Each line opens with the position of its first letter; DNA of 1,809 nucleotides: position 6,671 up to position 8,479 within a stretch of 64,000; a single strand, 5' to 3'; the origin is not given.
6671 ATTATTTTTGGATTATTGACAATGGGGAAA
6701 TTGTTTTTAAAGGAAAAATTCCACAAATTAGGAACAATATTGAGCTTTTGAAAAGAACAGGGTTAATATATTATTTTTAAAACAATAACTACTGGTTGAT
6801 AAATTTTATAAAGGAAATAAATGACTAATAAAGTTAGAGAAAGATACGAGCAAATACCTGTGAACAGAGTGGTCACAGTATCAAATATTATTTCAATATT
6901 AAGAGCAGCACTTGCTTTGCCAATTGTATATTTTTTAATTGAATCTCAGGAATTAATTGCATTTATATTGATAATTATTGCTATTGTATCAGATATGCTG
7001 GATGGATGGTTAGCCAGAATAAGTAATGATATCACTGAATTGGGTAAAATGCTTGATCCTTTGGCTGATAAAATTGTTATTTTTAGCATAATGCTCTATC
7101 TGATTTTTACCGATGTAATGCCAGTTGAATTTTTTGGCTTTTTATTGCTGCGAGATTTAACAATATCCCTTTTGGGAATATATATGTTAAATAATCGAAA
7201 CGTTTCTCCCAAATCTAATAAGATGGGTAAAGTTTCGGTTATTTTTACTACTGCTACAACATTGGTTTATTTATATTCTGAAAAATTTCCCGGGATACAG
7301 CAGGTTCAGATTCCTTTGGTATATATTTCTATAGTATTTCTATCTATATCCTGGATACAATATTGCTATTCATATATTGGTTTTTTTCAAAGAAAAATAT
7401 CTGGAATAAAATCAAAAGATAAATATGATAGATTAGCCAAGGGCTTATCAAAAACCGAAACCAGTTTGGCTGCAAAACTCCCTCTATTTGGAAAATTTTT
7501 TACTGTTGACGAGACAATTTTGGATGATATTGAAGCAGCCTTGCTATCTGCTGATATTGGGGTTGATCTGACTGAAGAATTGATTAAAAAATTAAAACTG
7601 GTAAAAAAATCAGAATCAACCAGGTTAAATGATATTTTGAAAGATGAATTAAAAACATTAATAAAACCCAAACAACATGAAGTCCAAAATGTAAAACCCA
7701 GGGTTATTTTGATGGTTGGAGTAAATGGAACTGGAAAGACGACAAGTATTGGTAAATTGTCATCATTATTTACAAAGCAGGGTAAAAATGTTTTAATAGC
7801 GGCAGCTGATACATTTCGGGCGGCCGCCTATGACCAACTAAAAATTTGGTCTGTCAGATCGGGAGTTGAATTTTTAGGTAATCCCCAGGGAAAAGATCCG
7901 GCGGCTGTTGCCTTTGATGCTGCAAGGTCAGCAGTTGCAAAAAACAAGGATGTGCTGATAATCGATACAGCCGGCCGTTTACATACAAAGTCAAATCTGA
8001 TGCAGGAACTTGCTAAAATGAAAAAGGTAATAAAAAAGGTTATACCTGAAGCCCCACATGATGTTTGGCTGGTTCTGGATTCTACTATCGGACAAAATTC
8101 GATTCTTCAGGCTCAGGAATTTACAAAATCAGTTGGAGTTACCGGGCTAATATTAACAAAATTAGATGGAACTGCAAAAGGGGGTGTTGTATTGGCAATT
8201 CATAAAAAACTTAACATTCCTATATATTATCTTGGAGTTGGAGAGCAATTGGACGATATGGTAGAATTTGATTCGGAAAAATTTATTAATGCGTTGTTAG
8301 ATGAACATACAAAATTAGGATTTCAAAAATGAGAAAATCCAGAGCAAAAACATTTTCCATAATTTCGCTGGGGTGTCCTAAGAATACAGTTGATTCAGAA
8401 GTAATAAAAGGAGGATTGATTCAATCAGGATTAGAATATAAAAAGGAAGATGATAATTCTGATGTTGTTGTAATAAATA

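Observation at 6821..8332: In-frame fusion of a PgsA-like phospholipid synthase to the SRP receptor FtsY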

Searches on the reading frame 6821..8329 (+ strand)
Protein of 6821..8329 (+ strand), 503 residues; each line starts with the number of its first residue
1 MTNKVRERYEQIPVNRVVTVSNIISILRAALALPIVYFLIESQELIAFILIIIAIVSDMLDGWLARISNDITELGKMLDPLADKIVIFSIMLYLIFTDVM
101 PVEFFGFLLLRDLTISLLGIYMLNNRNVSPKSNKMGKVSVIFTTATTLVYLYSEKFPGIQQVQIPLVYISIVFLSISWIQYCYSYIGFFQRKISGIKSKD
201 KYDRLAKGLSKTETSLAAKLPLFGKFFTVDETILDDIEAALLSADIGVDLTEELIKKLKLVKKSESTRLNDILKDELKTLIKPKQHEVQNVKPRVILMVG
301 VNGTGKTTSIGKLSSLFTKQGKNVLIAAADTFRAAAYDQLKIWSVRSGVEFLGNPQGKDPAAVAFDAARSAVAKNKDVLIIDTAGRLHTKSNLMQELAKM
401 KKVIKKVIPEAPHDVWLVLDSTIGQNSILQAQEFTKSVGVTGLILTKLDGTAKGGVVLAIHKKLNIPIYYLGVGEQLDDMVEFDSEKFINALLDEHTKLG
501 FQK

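Call 3: search_protein_families(library=pfam, proteins=[window:6821-8329:+], max_evalue=0.01)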
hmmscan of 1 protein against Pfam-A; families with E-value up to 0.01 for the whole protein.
window:6821-8329:+ (503 aa): 8 families
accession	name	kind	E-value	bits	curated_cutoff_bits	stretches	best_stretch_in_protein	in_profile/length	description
PF00448.28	SRP54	-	9.8e-75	250.9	22.7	1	293-493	1-195/196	SRP54-type protein, GTPase domain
PF01066.26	CDP-OH_P_transf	-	7.9e-28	98.2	22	1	19-172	2-148/152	CDP-alcohol phosphatidyltransferase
PF02881.24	SRP54_N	-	6.6e-09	36.3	22.4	1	227-277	16-75/75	SRP54-type protein, helical bundle domain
PF13604.12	AAA_30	-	1.3e-06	28.8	27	1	293-391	18-104/191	AAA domain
PF13401.12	AAA_22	-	0.00021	22.1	27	1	293-419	5-120/130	AAA domain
PF06414.18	Zeta_toxin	-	0.00029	20.8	22.3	1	285-336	9-58/199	Zeta toxin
PF13245.12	AAA_19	-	0.00045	20.8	25.1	1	289-400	7-117/134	AAA domain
PF01656.29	CbiA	-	0.0077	16.6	25.4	0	303-451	9-86/125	CobQ/CobB/MinD/ParA nucleotide binding domain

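Call 4: search_protein_families(library=ncbifam, proteins=[window:6821-8329:+], max_evalue=0.01)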
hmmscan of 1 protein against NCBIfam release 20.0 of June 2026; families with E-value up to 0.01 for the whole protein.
window:6821-8329:+ (503 aa): 27 families (the best 25 are shown)
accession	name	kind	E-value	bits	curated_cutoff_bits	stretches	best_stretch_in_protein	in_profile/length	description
TIGR00064.1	ftsY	equivalog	2.8e-98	328.6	260.7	1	229-493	2-279/279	signal recognition particle-docking protein FtsY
TIGR00959.1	ffh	equivalog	4.5e-64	216.9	473.2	1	232-494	28-295/428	signal recognition particle protein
TIGR01425.1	SRP54_euk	equivalog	2e-52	178.5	576.25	1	231-493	28-294/428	signal recognition particle protein SRP54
TIGR00560.1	pgsA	equivalog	8.2e-25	88.4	109.1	1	18-185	7-176/183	CDP-diacylglycerol--glycerol-3-phosphate 3-phosphatidyltransferase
NF053678.1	ClpnSynClsA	equivalog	9.7e-21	74.7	240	1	16-147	1-133/180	cardiolipin synthase ClsA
TIGR03499.1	FlhF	equivalog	1.6e-18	67.8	174.15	1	228-385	134-286/286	flagellar biosynthesis GTPase FlhF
NF009367.0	PRK12724.1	equivalog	6e-17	61.6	718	1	292-477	222-398/433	flagellar biosynthesis regulator FlhF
NF009368.0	PRK12726.1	equivalog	1.5e-13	50.6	832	1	288-479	201-383/407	flagellar biosynthesis regulator FlhF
NF009366.0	PRK12723.1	equivalog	1e-11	44.6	585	1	249-474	130-348/388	flagellar biosynthesis regulator FlhF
TIGR00473.1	pssA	equivalog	1.6e-10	41.3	107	1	36-181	12-152/153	CDP-diacylglycerol--serine O-phosphatidyltransferase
NF005230.0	PRK06731.1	equivalog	2.6e-10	40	553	1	291-478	84-262/281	flagellar biosynthesis regulator FlhF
NF011312.0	PRK14723.1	equivalog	3.2e-10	39.2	951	1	241-480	134-366/768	flagellar biosynthesis regulator FlhF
NF008090.0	PRK10832.1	equivalog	7.7e-10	39.2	304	1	32-182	20-172/182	CDP-diacylglycerol--glycerol-3-phosphate 3-phosphatidyltransferase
NF040950.1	archin_ph_syn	equivalog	8e-10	38.9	180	1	15-116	20-124/191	archaetidylinositol phosphate synthase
NF011310.0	PRK14721.1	equivalog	2.7e-09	36.7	725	1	240-481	140-369/423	flagellar biosynthesis regulator FlhF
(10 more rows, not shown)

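Call 5: find_homologous_proteins(query=window:6821-8329:+, max_evalue=1e-10)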
Query window:6821-8329:+ (503 aa): 8000 proteins with E <= 1e-10 among 8000 candidates; the best 120 are listed.
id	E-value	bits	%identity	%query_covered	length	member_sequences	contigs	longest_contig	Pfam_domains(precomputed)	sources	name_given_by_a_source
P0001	0.0e+0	1078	100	100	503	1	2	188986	PF02881.25,PF13604.13,PF01066.27,PF00448.29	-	-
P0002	1.1e-281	953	92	100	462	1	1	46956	PF02881.25,PF13604.13,PF01066.27,PF00448.29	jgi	-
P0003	7.3e-194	663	60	98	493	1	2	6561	PF02881.25,PF01066.27,PF00448.29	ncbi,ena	-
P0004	1.4e-193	662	60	97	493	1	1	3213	PF02881.25,PF01066.27,PF00448.29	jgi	-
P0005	2.4e-193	661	60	98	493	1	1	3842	PF02881.25,PF01066.27,PF00448.29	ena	-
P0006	3.2e-193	661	60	97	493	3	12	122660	PF02881.25,PF01066.27,PF00448.29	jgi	-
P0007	8.0e-193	660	60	98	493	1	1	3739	PF02881.25,PF01066.27,PF00448.29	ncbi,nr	ncbi:MAG: signal recognition particle-docking protein FtsY [Candidatus Neomarinimicrobiota bacterium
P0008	1.1e-192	659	60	97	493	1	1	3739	PF02881.25,PF01066.27,PF00448.29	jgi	-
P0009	8.3e-192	656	62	95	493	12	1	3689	PF02881.25,PF01066.27,PF00448.29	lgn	-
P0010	8.2e-190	650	60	99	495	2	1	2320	PF02881.25,PF13604.13,PF01066.27,PF00448.29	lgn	-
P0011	1.1e-188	646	60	98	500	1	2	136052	PF02881.25,PF13604.13,PF01066.27,PF00448.29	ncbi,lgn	-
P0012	3.0e-188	645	59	98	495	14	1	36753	PF02881.25,PF01066.27,PF00448.29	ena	-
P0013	1.4e-187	642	60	98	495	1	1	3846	PF02881.25,PF13604.13,PF01066.27,PF00448.29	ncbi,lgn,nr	ncbi:MAG: signal recognition particle-docking protein FtsY [Candidatus Marinimicrobia bacterium]|nr:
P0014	4.0e-187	641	60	98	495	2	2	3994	PF06414.19,PF02881.25,PF13604.13,PF13401.13,PF01066.27,PF00448.29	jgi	-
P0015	8.1e-187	640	60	99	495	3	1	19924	PF02881.25,PF13604.13,PF01066.27,PF00448.29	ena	-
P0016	6.0e-186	637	60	99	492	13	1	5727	PF02881.25,PF13604.13,PF01066.27,PF00448.29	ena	-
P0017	6.8e-186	637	59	98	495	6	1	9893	PF02881.25,PF01066.27,PF00448.29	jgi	-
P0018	8.4e-186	636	60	98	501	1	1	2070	PF02881.25,PF13604.13,PF13401.13,PF01066.27,PF00448.29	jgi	-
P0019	2.1e-185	635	60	98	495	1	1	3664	PF02881.25,PF13604.13,PF01066.27,PF00448.29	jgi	-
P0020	5.5e-184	630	60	98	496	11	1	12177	PF06414.19,PF13604.13,PF13401.13,PF01066.27,PF00448.29,PF25199.2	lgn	-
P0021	1.5e-183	629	58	98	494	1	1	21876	PF02881.25,PF13604.13,PF01066.27,PF00448.29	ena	-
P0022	5.5e-181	621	56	98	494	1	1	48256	PF02881.25,PF13604.13,PF13401.13,PF01066.27,PF00448.29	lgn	-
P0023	2.6e-180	618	57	98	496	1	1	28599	PF02881.25,PF13604.13,PF01066.27,PF00448.29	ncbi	-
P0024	5.0e-180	617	58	98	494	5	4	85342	PF02881.25,PF13604.13,PF01066.27,PF00448.29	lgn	-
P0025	5.7e-179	614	58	98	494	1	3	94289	PF01066.27,PF00448.29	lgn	-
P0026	6.6e-179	614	58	98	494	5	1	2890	PF01066.27,PF00448.29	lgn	-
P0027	1.1e-178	613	56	98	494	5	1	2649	PF06414.19,PF02881.25,PF13604.13,PF01066.27,PF00448.29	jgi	jgi:fused signal recognition particle receptor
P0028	1.3e-178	613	58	98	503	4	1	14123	PF02881.25,PF13604.13,PF01066.27,PF00448.29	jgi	-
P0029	7.3e-178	610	56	98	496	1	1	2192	PF06414.19,PF02881.25,PF13604.13,PF01066.27,PF00448.29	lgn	-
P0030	2.7e-176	605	56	98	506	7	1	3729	PF02881.25,PF13604.13,PF13401.13,PF01066.27,PF00448.29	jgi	-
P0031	4.8e-176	604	58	98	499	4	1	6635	PF02881.25,PF13604.13,PF01066.27,PF00448.29,PF25199.2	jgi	-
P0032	4.9e-176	604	55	98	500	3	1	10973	PF06414.19,PF02881.25,PF13604.13,PF01066.27,PF00448.29,PF25199.2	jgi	jgi:fused signal recognition particle receptor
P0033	1.3e-175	603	55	98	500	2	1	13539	PF06414.19,PF02881.25,PF13604.13,PF13401.13,PF01066.27,PF00448.29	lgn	-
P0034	2.7e-175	602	56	98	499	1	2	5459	PF06414.19,PF02881.25,PF13604.13,PF01066.27,PF00448.29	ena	-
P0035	1.0e-174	600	56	98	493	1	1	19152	PF06414.19,PF02881.25,PF13604.13,PF13245.13,PF01066.27,PF00448.29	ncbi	-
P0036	4.1e-174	598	57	98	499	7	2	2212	PF02881.25,PF13604.13,PF01066.27,PF00448.29,PF25199.2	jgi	jgi:fused signal recognition particle receptor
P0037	4.1e-172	591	57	95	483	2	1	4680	PF02881.25,PF13604.13,PF01066.27,PF00448.29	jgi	-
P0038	5.7e-172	591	56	98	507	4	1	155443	PF02881.25,PF13604.13,PF01066.27,PF00448.29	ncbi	-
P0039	1.1e-171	590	55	98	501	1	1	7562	PF06414.19,PF02881.25,PF13604.13,PF01066.27,PF00448.29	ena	-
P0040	1.2e-171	590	57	98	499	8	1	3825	PF02881.25,PF13604.13,PF01066.27,PF00448.29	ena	-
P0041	1.4e-171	590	55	98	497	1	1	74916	PF06414.19,PF02881.25,PF13604.13,PF01066.27,PF00448.29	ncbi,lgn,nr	ncbi:MAG: signal recognition particle-docking protein FtsY [Candidatus Marinimicrobia bacterium]|nr:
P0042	5.3e-170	584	60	92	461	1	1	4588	PF02881.25,PF13604.13,PF01066.27,PF00448.29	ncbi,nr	ncbi:MAG: signal recognition particle-docking protein FtsY, partial [Candidatus Marinimicrobia bacte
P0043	1.8e-169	583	54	98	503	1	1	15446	PF02881.25,PF13604.13,PF01066.27,PF00448.29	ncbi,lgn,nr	ncbi:MAG: signal recognition particle-docking protein FtsY [Candidatus Marinimicrobia bacterium]|nr:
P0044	5.0e-167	575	55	98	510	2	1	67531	PF02881.25,PF13604.13,PF01066.27,PF00448.29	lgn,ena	-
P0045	8.5e-167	574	56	95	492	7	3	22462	PF02881.25,PF13604.13,PF01066.27,PF00448.29,PF03308.23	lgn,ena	-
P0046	2.5e-166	572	54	98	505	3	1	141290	PF02881.25,PF13604.13,PF01066.27,PF00448.29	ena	-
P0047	3.1e-166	572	55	96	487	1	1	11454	PF06414.19,PF02881.25,PF13604.13,PF13401.13,PF01066.27,PF00448.29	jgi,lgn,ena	-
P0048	5.0e-166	571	56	94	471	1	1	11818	PF06414.19,PF02881.25,PF13604.13,PF01066.27,PF00448.29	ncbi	-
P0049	1.3e-165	570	57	94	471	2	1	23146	PF06414.19,PF02881.25,PF01066.27,PF00448.29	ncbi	-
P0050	4.1e-164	565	56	95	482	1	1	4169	PF02881.25,PF13604.13,PF01066.27,PF00448.29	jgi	jgi:fused signal recognition particle receptor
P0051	2.0e-136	474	54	75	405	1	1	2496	PF01066.27,PF00448.29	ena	-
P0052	1.7e-120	421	67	57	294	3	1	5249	PF02881.25,PF13604.13,PF13401.13,PF00448.29,PF13191.13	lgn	-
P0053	1.9e-119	418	66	57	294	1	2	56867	PF02881.25,PF13604.13,PF13245.13,PF13401.13,PF00448.29,PF25199.2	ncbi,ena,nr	ncbi:MAG TPA: signal recognition particle-docking protein FtsY [Candidatus Marinimicrobia bacterium]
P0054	2.4e-119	417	62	61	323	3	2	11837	PF02881.25,PF13604.13,PF00448.29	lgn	-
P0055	2.5e-119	417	65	57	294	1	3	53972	PF02881.25,PF13604.13,PF13245.13,PF13401.13,PF00448.29,PF25199.2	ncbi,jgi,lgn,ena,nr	ncbi:MAG TPA: signal recognition particle-docking protein FtsY [Candidatus Marinimicrobia bacterium]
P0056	2.7e-119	417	65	57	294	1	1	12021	PF02881.25,PF13604.13,PF13245.13,PF13401.13,PF00448.29,PF25199.2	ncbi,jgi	-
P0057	3.7e-119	417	65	57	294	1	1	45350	PF02881.25,PF13604.13,PF13245.13,PF13401.13,PF00448.29,PF25199.2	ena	-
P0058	4.9e-119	416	65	57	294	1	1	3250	PF02881.25,PF13604.13,PF13245.13,PF13401.13,PF00448.29,PF25199.2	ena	-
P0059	6.5e-119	416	65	57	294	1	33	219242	PF02881.25,PF13604.13,PF13401.13,PF00448.29,PF25199.2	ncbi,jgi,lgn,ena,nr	ncbi:MAG TPA: signal recognition particle-docking protein FtsY [Candidatus Marinimicrobia bacterium]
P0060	8.9e-119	415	65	57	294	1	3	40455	PF02881.25,PF13604.13,PF13401.13,PF00448.29,PF25199.2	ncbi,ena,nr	ncbi:MAG TPA: signal recognition particle-docking protein FtsY [Candidatus Marinimicrobia bacterium]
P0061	1.3e-118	415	65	57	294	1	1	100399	PF02881.25,PF13604.13,PF13401.13,PF00448.29,PF25199.2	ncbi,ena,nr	ncbi:MAG TPA: signal recognition particle-docking protein FtsY [Candidatus Marinimicrobia bacterium]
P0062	2.3e-118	414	65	57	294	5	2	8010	PF02881.25,PF13604.13,PF13245.13,PF13401.13,PF00448.29,PF25199.2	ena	-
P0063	2.5e-118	414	65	57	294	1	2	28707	PF02881.25,PF13604.13,PF13245.13,PF13401.13,PF00448.29,PF25199.2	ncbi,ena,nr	ncbi:MAG TPA: signal recognition particle-docking protein FtsY [Candidatus Marinimicrobia bacterium]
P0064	2.5e-118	414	65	57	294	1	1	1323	PF02881.25,PF13604.13,PF13245.13,PF13401.13,PF00448.29,PF25199.2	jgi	-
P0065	4.1e-118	413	65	57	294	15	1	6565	PF02881.25,PF13604.13,PF13245.13,PF13401.13,PF00448.29,PF25199.2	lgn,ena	-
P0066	4.6e-118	413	64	57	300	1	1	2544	PF02881.25,PF01656.30,PF13604.13,PF00448.29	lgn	-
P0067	2.4e-117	411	61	62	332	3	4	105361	PF02881.25,PF13604.13,PF00448.29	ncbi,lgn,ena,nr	ncbi:signal recognition particle-docking protein FtsY [bacterium]|nr:signal recognition particle-doc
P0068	2.8e-117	411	64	57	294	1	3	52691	PF02881.25,PF13604.13,PF13401.13,PF00448.29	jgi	-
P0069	3.1e-117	410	65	57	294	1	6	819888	PF02881.25,PF13604.13,PF13245.13,PF13401.13,PF00448.29,PF25199.2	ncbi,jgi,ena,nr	ncbi:MAG TPA: signal recognition particle-docking protein FtsY [Candidatus Marinimicrobia bacterium]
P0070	1.5e-116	408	60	63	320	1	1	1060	PF06414.19,PF02881.25,PF01656.30,PF13604.13,PF13401.13,PF00448.29,PF25199.2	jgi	jgi:fused signal recognition particle receptor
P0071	9.9e-116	405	65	57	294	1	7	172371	PF02881.25,PF13604.13,PF13401.13,PF00448.29,PF25199.2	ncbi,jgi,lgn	jgi:fused signal recognition particle receptor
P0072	1.5e-115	405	64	57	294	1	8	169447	PF02881.25,PF13604.13,PF13401.13,PF00448.29,PF25199.2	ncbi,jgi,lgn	jgi:fused signal recognition particle receptor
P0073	4.2e-115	403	63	57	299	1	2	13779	PF02881.25,PF13401.13,PF00448.29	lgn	-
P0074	1.1e-112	395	62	57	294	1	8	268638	PF02881.25,PF13604.13,PF13245.13,PF13401.13,PF00448.29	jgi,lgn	-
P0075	1.7e-111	391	63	57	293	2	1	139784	PF02881.25,PF13604.13,PF13401.13,PF00448.29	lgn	-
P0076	3.8e-111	390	65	55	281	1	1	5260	PF02881.25,PF13604.13,PF00448.29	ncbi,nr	ncbi:MAG: signal recognition particle-docking protein FtsY, partial [Candidatus Marinimicrobia bacte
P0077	6.9e-111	389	63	57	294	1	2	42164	PF02881.25,PF13604.13,PF13401.13,PF00448.29,PF25199.2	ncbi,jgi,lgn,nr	ncbi:MAG: signal recognition particle-docking protein FtsY [Candidatus Marinimicrobia bacterium]|jgi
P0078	9.5e-111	389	63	57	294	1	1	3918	PF02881.25,PF13604.13,PF13401.13,PF00448.29,PF25199.2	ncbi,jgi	ncbi:MAG: signal recognition particle-docking protein FtsY [Candidatus Neomarinimicrobiota bacterium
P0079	1.3e-110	389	63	57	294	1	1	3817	PF02881.25,PF13604.13,PF13401.13,PF00448.29,PF25199.2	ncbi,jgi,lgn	ncbi:MAG: signal recognition particle-docking protein FtsY [Candidatus Neomarinimicrobiota bacterium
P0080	1.8e-110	388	63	57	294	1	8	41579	PF02881.25,PF13604.13,PF13401.13,PF00448.29,PF25199.2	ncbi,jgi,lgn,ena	ncbi:MAG: signal recognition particle-docking protein FtsY [Candidatus Neomarinimicrobiota bacterium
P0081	1.8e-110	388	62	57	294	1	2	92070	PF02881.25,PF13604.13,PF13401.13,PF00448.29,PF25199.2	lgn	-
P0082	2.0e-110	388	63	57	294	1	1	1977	PF02881.25,PF13604.13,PF13401.13,PF00448.29,PF25199.2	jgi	-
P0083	7.8e-108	379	62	58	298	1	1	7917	PF02881.25,PF13604.13,PF00448.29,PF25199.2,PF13191.13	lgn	-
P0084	3.5e-104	367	62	54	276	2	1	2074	PF02881.25,PF01656.30,PF13604.13,PF00448.29,PF25199.2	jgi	jgi:fused signal recognition particle receptor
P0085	4.7e-104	367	57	57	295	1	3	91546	PF06414.19,PF02881.25,PF13604.13,PF00448.29,PF25199.2,PF13191.13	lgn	-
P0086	1.0e-103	366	58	58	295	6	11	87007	PF02881.25,PF13604.13,PF13401.13,PF00448.29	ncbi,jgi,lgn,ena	-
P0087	1.3e-102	362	58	57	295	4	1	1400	PF06414.19,PF02881.25,PF01656.30,PF13604.13,PF13614.13,PF13401.13,PF09848.16,PF00448.29,PF13191.13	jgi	-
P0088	3.9e-95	338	57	58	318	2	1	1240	PF02881.25,PF00448.29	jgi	-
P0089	2.2e-94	335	56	58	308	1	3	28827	PF02881.25,PF01656.30,PF13604.13,PF00448.29,PF13191.13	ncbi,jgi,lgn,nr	ncbi:MAG: signal recognition particle-docking protein FtsY [Ignavibacteria bacterium]|nr:signal reco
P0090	4.8e-94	334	38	97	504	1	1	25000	PF02881.25,PF13604.13,PF13401.13,PF01066.27,PF00448.29,PF20720.4,PF13191.13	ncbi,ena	-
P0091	1.3e-93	332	46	49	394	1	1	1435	PF13604.13,PF13245.13,PF13401.13,PF00448.29,PF13191.13,PF01583.27,PF06414.19,PF13479.13,PF01656.30,PF02223.24,PF00005.34,PF25199.2,PF20720.4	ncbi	ncbi:MAG: signal recognition particle-docking protein FtsY, partial [Actinomycetes bacterium]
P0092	1.4e-92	329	55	58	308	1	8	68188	PF02881.25,PF01656.30,PF13604.13,PF13401.13,PF00448.29,PF25199.2,PF13191.13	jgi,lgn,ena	jgi:fused signal recognition particle receptor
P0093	1.1e-91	326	52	59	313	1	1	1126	PF02881.25,PF13604.13,PF13245.13,PF13401.13,PF00448.29,PF13191.13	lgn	-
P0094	1.7e-91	326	53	61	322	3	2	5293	PF02881.25,PF13604.13,PF13401.13,PF00448.29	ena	-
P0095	1.0e-90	323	54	60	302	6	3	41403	PF02881.25,PF13604.13,PF13401.13,PF00448.29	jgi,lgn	jgi:fused signal recognition particle receptor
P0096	2.0e-90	322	53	61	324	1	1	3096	PF02881.25,PF13604.13,PF00448.29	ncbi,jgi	jgi:fused signal recognition particle receptor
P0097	2.8e-90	322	51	62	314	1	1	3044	PF02881.25,PF13604.13,PF00448.29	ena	-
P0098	3.3e-90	321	51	62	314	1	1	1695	PF02881.25,PF13604.13,PF00448.29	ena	-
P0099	5.6e-90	321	52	60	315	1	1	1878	PF02881.25,PF13604.13,PF13401.13,PF00448.29,PF13191.13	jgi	jgi:fused signal recognition particle receptor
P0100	7.7e-90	320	51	58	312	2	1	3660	PF02881.25,PF13604.13,PF13401.13,PF00448.29,PF25199.2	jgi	-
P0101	7.7e-90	320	50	58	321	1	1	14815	PF02881.25,PF01656.30,PF13604.13,PF00448.29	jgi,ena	jgi:fused signal recognition particle receptor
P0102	9.3e-90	320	53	58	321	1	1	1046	PF02881.25,PF13604.13,PF00448.29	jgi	jgi:fused signal recognition particle receptor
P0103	1.4e-89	319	50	58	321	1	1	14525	PF02881.25,PF01656.30,PF13604.13,PF00448.29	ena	-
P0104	1.8e-89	319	50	60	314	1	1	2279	PF02881.25,PF13604.13,PF13401.13,PF00448.29,PF13191.13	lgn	-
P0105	2.2e-89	319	53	61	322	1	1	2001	PF02881.25,PF13604.13,PF00448.29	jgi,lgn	jgi:fused signal recognition particle receptor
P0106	2.3e-89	319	51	59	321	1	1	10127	PF02881.25,PF13604.13,PF00448.29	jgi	jgi:fused signal recognition particle receptor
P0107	2.6e-89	318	52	58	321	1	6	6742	PF02881.25,PF13604.13,PF00448.29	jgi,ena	jgi:fused signal recognition particle receptor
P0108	2.9e-89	318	51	59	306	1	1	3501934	PF02881.25,PF01656.30,PF13604.13,PF00448.29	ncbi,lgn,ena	-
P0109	4.4e-89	318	53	58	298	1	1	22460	PF02881.25,PF01656.30,PF13604.13,PF00448.29,PF20720.4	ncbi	-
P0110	5.0e-89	317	52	58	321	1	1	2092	PF02881.25,PF13604.13,PF00448.29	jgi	jgi:fused signal recognition particle receptor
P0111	5.2e-89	317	52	61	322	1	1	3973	PF02881.25,PF13604.13,PF00448.29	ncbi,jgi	jgi:fused signal recognition particle receptor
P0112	8.7e-89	317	50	59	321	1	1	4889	PF02881.25,PF01656.30,PF13604.13,PF00448.29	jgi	-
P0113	1.0e-88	316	52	61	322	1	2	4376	PF02881.25,PF13604.13,PF00448.29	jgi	jgi:fused signal recognition particle receptor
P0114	1.2e-88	316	53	59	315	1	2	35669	PF02881.25,PF13604.13,PF00448.29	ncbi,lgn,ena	-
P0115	1.2e-88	316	54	58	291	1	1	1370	PF02881.25,PF13604.13,PF13401.13,PF00448.29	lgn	-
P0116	1.3e-88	316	51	59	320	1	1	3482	PF02881.25,PF13604.13,PF00448.29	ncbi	-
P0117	1.3e-88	316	51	59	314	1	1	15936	PF02881.25,PF13604.13,PF00448.29,PF13191.13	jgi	jgi:fused signal recognition particle receptor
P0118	1.5e-88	316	53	58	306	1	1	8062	PF02881.25,PF13604.13,PF00448.29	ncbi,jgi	-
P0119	1.6e-88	316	52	61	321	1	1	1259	PF02881.25,PF13604.13,PF00448.29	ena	-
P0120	1.6e-88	316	54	58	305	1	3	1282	PF02881.25,PF01656.30,PF13604.13,PF13614.13,PF13401.13,PF00448.29,PF25199.2,PF20720.4,PF13191.13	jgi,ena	-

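Call 10: find_encoding_contigs(protein=P0059, flank=6000, max_places=3)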
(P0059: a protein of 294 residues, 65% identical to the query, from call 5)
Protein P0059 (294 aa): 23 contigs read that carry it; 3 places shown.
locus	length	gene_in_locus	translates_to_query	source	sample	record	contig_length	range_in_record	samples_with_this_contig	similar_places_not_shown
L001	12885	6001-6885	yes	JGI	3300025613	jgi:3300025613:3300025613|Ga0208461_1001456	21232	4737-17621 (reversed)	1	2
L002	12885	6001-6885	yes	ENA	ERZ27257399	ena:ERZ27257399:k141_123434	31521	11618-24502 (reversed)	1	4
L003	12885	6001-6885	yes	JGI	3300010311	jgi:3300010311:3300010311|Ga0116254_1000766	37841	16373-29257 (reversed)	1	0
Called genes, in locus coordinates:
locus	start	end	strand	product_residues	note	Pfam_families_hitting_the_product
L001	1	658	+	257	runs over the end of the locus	PF00902:TatC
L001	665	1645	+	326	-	PF00348:polyprenyl_synt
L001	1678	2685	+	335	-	PF01075:Glyco_transf_9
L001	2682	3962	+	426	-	PF04413:Glycos_transf_N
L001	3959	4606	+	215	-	PF00005:ABC_tran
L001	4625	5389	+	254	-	PF00005:ABC_tran, PF13304:AAA_21 (faint)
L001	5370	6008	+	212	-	PF01066:CDP-OH_P_transf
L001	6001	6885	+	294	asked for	PF02881:SRP54_N, PF25199:nSTAND_NTPase5 (faint), PF13604:AAA_30 (weak), PF00448:SRP54, PF13401:AAA_22 (weak)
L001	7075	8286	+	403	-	PF00919:UPF0004, PF04055:Radical_SAM, PF18693:TRAM_2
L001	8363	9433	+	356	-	PF00483:NTP_transferase, PF12804:NTP_transf_3, PF25084:LbH_EIF2B (weak)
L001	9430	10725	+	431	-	PF00919:UPF0004, PF04055:Radical_SAM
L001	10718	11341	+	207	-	PF01712:dNK, PF13238:AAA_18 (weak)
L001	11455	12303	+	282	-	PF02965:Met_synt_B12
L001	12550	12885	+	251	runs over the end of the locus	PF00392:GntR, PF13545:HTH_Crp_2 (faint), PF07729:FCD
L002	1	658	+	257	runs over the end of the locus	PF00902:TatC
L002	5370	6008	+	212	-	PF01066:CDP-OH_P_transf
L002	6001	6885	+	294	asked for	PF02881:SRP54_N, PF25199:nSTAND_NTPase5 (faint), PF13604:AAA_30 (weak), PF00448:SRP54, PF13401:AAA_22 (weak)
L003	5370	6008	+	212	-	PF01066:CDP-OH_P_transf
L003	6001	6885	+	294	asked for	PF02881:SRP54_N, PF25199:nSTAND_NTPase5 (faint), PF13604:AAA_30 (weak), PF00448:SRP54, PF13401:AAA_22 (weak)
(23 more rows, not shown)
